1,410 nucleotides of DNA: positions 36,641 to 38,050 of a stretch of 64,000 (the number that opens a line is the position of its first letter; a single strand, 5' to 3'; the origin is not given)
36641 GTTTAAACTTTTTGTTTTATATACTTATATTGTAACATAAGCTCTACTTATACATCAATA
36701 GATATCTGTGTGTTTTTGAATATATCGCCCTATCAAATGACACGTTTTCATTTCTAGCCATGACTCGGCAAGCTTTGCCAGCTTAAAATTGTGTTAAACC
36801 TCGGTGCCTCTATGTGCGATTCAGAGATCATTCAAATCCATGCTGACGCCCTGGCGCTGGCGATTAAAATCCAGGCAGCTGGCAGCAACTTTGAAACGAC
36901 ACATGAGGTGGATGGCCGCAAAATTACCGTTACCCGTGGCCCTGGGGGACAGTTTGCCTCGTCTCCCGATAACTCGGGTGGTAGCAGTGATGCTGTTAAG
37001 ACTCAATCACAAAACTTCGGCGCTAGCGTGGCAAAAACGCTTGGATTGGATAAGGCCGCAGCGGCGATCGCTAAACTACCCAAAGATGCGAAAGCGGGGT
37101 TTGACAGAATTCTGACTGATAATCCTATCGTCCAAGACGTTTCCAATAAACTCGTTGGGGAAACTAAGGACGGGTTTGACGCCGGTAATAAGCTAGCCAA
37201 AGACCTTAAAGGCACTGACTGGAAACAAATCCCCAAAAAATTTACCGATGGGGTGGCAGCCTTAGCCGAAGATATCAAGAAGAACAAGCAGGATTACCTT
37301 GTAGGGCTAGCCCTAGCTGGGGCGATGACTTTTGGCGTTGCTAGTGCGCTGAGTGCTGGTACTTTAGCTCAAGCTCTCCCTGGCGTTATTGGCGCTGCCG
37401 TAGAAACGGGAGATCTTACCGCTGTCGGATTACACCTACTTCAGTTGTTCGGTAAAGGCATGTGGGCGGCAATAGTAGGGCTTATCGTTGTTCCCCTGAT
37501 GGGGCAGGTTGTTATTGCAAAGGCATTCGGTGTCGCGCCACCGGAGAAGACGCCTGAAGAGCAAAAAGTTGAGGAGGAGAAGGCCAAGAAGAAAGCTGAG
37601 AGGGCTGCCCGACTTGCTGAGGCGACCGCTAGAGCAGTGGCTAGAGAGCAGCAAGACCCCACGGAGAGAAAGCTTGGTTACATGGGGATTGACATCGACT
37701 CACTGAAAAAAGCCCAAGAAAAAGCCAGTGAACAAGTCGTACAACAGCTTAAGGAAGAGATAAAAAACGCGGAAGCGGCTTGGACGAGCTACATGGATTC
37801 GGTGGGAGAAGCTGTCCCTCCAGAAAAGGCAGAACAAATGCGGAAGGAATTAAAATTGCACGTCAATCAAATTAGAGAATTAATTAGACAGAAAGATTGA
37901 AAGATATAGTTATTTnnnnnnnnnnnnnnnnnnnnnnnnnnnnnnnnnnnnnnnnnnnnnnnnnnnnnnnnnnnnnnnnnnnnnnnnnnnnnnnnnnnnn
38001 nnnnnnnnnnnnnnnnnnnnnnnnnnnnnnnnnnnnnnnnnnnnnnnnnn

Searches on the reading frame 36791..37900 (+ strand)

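Call 17: search_protein_families(library=phrogs, proteins=[window:36791-37900:+], max_evalue=0.001)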
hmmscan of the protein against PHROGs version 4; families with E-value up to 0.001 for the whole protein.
window:36791-37900:+ (369 aa): 0 families

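Call 33: search_protein_families(library=pfam, proteins=[window:36791-37900:+], max_evalue=0.1)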
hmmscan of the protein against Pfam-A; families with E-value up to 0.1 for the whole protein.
window:36791-37900:+ (369 aa): 1 family
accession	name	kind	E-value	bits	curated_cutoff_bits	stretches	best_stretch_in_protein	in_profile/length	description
PF25195.1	DPC2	-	0.084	13.7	70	0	285-349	34-88/105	Diatom pyrenoid component 2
